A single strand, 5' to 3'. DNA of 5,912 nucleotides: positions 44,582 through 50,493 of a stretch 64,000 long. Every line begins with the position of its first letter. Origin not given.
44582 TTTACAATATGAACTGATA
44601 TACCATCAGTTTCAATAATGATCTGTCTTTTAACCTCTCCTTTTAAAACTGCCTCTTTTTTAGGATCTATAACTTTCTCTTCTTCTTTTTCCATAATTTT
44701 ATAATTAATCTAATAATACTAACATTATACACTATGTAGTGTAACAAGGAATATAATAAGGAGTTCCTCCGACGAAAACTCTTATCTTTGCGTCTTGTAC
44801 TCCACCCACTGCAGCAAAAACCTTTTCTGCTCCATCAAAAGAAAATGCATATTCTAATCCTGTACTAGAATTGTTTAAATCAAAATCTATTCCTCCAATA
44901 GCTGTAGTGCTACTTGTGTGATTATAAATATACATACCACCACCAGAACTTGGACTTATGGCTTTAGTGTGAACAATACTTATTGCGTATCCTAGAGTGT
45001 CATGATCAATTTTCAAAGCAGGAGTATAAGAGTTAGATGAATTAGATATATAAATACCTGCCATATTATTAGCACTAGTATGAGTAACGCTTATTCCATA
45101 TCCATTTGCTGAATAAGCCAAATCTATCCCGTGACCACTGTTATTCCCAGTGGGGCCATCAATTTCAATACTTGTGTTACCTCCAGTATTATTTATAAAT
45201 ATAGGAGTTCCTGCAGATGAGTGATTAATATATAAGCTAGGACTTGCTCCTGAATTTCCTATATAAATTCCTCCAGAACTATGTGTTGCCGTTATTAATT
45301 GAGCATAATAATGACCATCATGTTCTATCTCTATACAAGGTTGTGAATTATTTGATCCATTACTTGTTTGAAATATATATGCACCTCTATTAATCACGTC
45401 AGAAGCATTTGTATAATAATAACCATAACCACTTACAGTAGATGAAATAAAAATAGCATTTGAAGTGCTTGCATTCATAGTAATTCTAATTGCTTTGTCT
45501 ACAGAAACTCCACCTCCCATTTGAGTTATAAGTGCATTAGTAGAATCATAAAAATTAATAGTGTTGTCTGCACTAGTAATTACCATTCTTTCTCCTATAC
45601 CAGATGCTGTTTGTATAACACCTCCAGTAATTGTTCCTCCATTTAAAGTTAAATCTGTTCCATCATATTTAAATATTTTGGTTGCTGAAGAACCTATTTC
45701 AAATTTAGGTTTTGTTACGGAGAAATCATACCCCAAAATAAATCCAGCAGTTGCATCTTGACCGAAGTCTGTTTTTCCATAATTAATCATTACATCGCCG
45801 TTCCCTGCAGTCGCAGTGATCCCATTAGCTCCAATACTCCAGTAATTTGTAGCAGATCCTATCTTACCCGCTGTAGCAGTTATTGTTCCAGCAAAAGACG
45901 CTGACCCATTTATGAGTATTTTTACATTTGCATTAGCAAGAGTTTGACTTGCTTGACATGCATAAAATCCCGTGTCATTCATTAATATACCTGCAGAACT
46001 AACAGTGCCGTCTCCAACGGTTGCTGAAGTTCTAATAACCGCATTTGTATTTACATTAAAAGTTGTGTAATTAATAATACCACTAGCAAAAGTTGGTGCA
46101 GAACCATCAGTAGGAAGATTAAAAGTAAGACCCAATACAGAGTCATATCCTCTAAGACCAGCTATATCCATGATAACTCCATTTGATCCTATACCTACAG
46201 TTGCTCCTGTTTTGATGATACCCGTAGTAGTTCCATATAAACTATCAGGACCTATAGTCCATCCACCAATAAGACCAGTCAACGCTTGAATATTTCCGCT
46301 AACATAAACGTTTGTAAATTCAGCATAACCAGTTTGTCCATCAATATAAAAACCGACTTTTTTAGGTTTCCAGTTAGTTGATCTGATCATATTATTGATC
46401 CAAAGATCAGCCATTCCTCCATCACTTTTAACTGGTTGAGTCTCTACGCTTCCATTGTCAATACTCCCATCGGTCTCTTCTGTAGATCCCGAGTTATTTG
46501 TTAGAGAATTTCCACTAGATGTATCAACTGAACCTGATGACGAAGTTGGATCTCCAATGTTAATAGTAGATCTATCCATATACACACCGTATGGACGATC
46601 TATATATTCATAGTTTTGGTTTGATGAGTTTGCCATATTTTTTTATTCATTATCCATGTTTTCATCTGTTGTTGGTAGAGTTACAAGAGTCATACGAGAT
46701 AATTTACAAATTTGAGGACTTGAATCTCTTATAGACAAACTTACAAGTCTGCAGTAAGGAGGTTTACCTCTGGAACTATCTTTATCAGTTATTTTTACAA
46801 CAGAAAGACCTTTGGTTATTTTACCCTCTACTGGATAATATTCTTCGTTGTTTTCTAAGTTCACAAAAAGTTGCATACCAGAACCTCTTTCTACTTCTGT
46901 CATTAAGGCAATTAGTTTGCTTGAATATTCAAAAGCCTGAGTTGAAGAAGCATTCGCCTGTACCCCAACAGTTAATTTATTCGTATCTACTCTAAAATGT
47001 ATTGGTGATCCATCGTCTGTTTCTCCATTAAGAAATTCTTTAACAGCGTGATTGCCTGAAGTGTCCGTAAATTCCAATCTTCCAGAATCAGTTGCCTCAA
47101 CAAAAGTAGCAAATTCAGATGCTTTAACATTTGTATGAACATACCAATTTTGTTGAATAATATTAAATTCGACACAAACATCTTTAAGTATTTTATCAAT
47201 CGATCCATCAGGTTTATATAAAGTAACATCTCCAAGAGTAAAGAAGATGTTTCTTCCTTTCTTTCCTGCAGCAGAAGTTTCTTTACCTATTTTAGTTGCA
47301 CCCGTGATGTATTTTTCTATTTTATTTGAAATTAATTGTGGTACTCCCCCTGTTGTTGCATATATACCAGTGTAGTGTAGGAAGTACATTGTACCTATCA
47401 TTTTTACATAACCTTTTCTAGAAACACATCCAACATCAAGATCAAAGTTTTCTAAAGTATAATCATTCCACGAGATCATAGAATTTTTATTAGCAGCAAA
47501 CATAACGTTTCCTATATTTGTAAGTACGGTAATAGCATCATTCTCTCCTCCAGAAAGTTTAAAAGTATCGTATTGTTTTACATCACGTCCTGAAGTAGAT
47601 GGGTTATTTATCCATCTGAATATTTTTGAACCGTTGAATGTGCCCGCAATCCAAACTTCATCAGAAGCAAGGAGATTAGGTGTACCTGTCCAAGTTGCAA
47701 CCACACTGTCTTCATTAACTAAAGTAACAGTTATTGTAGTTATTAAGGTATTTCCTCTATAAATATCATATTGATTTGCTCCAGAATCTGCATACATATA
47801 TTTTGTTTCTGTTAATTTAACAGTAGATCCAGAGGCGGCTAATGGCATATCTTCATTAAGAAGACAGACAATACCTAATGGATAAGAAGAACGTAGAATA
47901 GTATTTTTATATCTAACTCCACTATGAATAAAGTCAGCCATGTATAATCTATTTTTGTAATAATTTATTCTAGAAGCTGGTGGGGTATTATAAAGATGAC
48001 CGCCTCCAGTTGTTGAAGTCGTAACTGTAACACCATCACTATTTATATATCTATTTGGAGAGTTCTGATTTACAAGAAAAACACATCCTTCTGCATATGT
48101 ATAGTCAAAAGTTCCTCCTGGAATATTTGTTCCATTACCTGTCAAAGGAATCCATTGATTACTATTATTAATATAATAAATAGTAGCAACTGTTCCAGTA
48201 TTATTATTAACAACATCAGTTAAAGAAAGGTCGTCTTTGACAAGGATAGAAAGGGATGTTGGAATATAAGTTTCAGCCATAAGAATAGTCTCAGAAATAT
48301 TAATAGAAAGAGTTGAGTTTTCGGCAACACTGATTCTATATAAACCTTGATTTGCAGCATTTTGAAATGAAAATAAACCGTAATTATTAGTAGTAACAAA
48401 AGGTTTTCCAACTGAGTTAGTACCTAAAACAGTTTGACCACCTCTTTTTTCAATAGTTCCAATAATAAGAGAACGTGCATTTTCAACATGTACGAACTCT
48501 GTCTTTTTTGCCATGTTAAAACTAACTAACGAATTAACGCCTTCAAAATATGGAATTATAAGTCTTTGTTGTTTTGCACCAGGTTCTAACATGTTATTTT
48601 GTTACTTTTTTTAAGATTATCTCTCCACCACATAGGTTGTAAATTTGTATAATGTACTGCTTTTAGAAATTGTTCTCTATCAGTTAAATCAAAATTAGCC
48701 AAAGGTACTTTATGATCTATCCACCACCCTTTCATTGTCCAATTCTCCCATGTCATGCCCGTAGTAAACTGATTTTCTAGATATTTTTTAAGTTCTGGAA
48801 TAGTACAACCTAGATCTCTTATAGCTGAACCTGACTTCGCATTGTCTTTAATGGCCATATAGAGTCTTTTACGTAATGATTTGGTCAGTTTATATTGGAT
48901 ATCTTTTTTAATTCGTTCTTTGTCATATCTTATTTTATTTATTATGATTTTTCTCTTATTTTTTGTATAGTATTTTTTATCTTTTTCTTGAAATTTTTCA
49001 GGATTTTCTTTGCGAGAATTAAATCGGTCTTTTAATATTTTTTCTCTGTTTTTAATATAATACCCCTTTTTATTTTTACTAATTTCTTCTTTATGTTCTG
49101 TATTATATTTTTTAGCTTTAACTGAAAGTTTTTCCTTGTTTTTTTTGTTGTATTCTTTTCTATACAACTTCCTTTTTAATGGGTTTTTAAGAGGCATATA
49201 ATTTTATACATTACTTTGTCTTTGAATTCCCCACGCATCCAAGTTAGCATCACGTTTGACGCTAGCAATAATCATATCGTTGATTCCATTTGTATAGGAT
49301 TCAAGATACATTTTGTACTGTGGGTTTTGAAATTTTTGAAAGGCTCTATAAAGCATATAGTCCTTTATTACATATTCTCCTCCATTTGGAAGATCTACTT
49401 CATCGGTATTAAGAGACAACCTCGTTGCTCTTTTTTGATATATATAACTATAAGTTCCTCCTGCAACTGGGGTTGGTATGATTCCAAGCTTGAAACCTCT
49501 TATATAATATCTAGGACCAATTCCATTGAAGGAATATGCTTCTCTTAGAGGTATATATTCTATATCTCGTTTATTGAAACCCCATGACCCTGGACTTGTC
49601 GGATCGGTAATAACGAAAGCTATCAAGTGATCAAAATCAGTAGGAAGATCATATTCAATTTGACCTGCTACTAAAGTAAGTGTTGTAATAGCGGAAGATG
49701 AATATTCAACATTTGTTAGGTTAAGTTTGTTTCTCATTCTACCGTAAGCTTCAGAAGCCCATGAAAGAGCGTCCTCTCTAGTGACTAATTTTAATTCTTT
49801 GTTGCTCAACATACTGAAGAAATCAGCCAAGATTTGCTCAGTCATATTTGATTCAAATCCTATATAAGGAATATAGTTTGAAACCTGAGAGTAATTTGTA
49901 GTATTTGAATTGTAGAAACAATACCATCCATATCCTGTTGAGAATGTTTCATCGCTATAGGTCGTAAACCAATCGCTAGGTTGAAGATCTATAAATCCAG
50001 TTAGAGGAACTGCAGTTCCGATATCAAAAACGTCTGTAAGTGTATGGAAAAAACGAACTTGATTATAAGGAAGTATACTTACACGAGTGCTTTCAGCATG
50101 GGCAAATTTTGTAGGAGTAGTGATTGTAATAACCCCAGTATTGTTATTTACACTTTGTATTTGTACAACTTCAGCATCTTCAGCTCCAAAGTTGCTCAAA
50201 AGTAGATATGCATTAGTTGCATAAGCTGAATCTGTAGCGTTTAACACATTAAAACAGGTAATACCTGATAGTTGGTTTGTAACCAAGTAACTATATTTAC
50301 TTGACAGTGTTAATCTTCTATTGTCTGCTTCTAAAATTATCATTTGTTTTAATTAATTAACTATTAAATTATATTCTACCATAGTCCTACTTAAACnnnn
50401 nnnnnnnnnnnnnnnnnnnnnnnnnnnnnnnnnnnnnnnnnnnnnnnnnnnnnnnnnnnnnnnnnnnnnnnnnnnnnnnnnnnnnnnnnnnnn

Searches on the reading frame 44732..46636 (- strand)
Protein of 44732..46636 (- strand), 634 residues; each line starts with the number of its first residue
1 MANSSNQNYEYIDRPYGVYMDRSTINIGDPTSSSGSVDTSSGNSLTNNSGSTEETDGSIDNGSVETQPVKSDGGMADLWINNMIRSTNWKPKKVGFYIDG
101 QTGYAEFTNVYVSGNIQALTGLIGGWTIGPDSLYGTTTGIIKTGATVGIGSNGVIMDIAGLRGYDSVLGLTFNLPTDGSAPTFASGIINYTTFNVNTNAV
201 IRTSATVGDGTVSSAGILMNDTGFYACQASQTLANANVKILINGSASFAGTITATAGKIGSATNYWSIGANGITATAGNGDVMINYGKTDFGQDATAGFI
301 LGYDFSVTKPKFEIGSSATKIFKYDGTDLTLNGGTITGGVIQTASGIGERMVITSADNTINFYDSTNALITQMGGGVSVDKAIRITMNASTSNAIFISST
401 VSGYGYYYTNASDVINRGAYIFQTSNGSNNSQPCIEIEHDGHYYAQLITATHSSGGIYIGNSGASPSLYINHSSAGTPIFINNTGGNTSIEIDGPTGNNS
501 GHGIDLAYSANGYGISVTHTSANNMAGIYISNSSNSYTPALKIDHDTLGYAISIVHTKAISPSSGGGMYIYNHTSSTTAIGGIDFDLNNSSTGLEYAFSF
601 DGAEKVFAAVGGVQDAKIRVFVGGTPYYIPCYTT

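Call 9: search_protein_families(library=phrogs, proteins=[window:44732-46636:-])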
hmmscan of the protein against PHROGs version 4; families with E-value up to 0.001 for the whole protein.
window:44732-46636:- (634 aa): 0 families

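Call 10: search_protein_families(library=pfam, proteins=[window:44732-46636:-], max_evalue=0.01)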
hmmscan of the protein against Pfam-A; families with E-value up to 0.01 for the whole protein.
window:44732-46636:- (634 aa): 0 families

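Call 108: search_protein_families(library=ncbifam, proteins=[window:44732-46636:-], max_evalue=0.01)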
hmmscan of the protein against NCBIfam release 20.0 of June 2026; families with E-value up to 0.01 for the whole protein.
window:44732-46636:- (634 aa): 0 families

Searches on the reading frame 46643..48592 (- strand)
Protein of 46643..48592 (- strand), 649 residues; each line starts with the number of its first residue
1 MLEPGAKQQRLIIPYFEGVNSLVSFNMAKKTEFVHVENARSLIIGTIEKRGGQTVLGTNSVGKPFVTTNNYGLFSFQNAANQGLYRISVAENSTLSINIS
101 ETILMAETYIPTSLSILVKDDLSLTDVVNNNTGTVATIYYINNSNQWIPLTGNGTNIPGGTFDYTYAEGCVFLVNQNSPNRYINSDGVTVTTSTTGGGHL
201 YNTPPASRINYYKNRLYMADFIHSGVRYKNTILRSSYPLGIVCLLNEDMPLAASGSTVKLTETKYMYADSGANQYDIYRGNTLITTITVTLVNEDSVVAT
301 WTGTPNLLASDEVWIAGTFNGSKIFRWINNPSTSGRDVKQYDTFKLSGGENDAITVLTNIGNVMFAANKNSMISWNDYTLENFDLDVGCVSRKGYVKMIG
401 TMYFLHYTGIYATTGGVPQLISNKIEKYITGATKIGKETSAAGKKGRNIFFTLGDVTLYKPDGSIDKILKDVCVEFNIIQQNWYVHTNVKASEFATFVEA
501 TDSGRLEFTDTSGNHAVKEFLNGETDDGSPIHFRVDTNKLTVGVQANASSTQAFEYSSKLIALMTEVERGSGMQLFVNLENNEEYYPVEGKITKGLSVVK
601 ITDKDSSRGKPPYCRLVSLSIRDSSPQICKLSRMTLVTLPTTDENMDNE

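Call 9: search_protein_families(library=phrogs, proteins=[window:46643-48592:-])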
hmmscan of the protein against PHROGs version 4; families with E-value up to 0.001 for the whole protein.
window:46643-48592:- (649 aa): 0 families

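Call 10: search_protein_families(library=pfam, proteins=[window:46643-48592:-], max_evalue=0.01)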
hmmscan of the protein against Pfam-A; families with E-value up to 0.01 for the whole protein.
window:46643-48592:- (649 aa): 0 families

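Call 46: search_solved_structures(query=window:46643-48592:-, max_evalue=10)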
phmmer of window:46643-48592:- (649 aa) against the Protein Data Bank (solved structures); distinct sequences matched with E-value up to 10: 0.

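Call 85: find_related_loci(query=A5, collection=viral_contigs, flank=10000)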
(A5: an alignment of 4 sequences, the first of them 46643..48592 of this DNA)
Query A5 (649 aa) in viral_contigs; peptide patterns used: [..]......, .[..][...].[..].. (x = any residue, [..] = any of these).
110 stretches matched a pattern; 15 encode a relative of the query (tblastn E <= 1e-3); 15 distinct loci.
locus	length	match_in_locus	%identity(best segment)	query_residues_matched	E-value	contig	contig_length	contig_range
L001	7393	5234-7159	83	1-649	0e+0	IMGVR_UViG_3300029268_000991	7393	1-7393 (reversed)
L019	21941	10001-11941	65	1-649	0e+0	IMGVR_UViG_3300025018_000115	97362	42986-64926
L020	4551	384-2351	64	1-649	0e+0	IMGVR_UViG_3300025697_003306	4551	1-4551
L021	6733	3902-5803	48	1-648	0e+0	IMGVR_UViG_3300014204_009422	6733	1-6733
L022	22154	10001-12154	69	1-649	0e+0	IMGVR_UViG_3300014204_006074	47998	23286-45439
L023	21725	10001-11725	45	6-643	4e-177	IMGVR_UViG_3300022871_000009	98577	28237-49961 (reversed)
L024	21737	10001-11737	41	1-637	7e-156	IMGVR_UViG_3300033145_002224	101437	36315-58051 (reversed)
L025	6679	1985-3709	42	9-644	2e-151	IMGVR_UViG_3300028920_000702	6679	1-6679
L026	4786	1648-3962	43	1-642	1e-145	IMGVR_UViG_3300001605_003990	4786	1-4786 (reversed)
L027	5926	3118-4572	46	1-512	2e-139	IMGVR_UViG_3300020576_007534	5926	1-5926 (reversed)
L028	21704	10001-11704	39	10-636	3e-135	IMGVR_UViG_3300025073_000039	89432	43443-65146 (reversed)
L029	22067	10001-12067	43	1-637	6e-135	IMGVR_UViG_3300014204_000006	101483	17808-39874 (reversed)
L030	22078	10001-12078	41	3-648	2e-133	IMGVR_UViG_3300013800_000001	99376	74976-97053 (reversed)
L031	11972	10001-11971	60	3-540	5e-130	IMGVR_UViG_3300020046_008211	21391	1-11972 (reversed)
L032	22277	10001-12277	55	3-649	2e-154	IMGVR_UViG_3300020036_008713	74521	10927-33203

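Call 101: search_dna_similar(query=window:46643-48592:-, collection=phages, mode=protein, max_rows=12, max_evalue=0.001)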
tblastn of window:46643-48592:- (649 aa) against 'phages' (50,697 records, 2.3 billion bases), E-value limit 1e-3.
No match.

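Call 103: find_related_loci(query=A5, collection=genome_contigs, flank=10000)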
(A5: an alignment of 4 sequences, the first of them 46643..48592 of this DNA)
Query A5 (649 aa) in genome_contigs; peptide patterns used: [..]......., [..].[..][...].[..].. (x = any residue, [..] = any of these).
39 stretches matched a pattern; 2 encode a relative of the query (tblastn E <= 1e-3); 2 distinct loci.
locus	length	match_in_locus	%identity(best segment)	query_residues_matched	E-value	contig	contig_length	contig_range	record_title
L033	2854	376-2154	43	7-648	5e-166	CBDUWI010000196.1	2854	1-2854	MAG TPA_asm: uncultured bacterium isolate SRR22302362_concoct_142 genome assembly, contig: ERZ25746724.32756, whole geno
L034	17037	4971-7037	43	1-637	5e-136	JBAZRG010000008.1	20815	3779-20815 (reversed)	MAG: Candidatus Paceibacterota bacterium isolate SO_2017_GW1_142 NODE_9958_length_20815_cov_1.373888_OW334_2017, whole g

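Call 108: search_protein_families(library=ncbifam, proteins=[window:46643-48592:-], max_evalue=0.01)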
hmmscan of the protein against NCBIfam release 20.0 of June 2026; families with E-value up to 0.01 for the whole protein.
window:46643-48592:- (649 aa): 0 families

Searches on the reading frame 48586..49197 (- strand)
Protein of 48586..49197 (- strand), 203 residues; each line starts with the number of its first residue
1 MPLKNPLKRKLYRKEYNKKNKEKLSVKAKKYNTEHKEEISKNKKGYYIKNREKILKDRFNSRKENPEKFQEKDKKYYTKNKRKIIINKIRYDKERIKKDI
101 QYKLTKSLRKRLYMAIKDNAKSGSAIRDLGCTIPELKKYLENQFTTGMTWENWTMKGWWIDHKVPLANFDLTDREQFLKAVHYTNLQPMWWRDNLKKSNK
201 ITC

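Call 9: search_protein_families(library=phrogs, proteins=[window:48586-49197:-])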
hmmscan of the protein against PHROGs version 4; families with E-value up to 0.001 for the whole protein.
window:48586-49197:- (203 aa): 2 families
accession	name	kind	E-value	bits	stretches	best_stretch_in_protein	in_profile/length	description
phrog_36724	-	unknown function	1e-06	29.9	1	19-65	3-49/88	-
phrog_28061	-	unknown function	0.00056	21.4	0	148-200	6-56/62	-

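Call 10: search_protein_families(library=pfam, proteins=[window:48586-49197:-], max_evalue=0.01)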
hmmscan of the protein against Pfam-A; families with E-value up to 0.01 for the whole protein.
window:48586-49197:- (203 aa): 0 families

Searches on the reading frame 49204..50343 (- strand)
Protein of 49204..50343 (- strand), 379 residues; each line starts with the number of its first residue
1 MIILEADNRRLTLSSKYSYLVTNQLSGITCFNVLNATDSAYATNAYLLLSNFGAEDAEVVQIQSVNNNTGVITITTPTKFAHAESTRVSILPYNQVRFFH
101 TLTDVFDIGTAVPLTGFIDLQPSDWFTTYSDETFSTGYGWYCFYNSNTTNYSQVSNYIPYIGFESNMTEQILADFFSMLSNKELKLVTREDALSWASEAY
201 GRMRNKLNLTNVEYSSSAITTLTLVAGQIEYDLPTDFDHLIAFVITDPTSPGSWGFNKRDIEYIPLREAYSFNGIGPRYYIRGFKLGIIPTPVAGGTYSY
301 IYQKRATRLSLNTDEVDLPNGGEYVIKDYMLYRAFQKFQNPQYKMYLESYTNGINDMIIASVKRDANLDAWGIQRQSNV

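Call 9: search_protein_families(library=phrogs, proteins=[window:49204-50343:-])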
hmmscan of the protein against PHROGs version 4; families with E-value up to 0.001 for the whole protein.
window:49204-50343:- (379 aa): 1 family
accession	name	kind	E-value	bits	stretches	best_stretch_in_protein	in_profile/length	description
phrog_399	-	head and packaging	0.00036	21.2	0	286-337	122-175/220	structural protein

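Call 10: search_protein_families(library=pfam, proteins=[window:49204-50343:-], max_evalue=0.01)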
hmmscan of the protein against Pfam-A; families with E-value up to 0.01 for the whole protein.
window:49204-50343:- (379 aa): 1 family
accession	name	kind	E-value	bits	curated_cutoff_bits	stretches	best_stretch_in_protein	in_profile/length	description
PF24175.2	SU10_adaptor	-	2.4e-19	71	27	1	190-364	22-184/194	SU10 adaptor protein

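Call 24: search_dna_similar(query=window:49204-50343:-, collection=phages, mode=protein, max_rows=20, max_evalue=0.001)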
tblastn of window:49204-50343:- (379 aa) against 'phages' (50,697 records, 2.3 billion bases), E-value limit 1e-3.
Records with a match: 1; places in all: 1; records where one place covers at least 80% of the query: 0.
Best place of each record, by identity: <60% 1.
By first word of the organism name: Microcystis 1.
By host as written in the record: Microcystis sp. SG03 1.
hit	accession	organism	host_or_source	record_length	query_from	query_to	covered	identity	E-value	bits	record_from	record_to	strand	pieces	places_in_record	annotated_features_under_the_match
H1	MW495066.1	Microcystis phage MaAM05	Microcystis sp. SG03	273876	193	326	35%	26.7%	4e-4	49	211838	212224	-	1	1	hypothetical protein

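Call 25: find_related_loci(query=window:49204-50343:-, collection=viral_contigs, flank=10000)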
Query window:49204-50343:- (379 aa) in viral_contigs; peptide patterns used: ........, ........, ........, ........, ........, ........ (x = any residue, [..] = any of these).
4 stretches matched a pattern; 2 encode a relative of the query (tblastn E <= 1e-3); 2 distinct loci.
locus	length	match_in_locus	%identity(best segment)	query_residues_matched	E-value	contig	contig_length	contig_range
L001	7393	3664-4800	86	1-379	0e+0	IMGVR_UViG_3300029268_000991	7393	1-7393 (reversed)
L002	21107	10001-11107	39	1-379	1e-77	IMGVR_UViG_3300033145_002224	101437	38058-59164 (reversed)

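Call 108: search_protein_families(library=ncbifam, proteins=[window:49204-50343:-], max_evalue=0.01)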
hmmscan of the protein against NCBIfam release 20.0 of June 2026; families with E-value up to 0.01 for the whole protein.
window:49204-50343:- (379 aa): 0 families
